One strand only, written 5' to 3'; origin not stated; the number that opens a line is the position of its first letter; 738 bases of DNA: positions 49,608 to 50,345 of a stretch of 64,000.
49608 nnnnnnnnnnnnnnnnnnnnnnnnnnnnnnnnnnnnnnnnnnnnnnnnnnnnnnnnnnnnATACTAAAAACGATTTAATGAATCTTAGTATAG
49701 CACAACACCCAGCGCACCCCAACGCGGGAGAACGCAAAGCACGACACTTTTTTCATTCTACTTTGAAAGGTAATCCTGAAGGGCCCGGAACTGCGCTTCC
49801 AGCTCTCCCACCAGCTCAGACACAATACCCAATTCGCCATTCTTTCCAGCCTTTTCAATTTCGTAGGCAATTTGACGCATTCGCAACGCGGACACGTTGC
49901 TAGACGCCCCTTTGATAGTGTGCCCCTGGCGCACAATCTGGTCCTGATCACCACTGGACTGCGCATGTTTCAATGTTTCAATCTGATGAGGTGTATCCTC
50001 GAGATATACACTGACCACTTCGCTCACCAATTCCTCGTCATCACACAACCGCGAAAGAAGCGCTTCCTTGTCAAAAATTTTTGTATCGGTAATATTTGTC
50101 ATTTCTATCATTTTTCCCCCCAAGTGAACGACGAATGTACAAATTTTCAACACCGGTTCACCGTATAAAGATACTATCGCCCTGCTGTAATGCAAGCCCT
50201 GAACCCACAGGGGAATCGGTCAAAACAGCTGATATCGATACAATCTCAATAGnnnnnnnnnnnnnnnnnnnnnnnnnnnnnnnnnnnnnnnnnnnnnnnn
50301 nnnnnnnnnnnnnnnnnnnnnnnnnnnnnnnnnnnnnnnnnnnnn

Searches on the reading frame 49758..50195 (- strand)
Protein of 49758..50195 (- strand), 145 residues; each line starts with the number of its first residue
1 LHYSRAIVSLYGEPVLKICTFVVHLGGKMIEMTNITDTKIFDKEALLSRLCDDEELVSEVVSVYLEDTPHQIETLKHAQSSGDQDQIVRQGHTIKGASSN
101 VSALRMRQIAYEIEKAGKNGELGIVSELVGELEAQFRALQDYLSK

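Call 3: search_protein_families(library=pfam, proteins=[window:49758-50195:-], max_evalue=0.01)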
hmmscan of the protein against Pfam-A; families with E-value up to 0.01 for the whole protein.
window:49758-50195:- (145 aa): 1 family
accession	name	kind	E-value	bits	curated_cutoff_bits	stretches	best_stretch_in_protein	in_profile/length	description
PF01627.28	Hpt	-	4.5e-14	52.9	24.6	1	59-141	1-83/84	Hpt domain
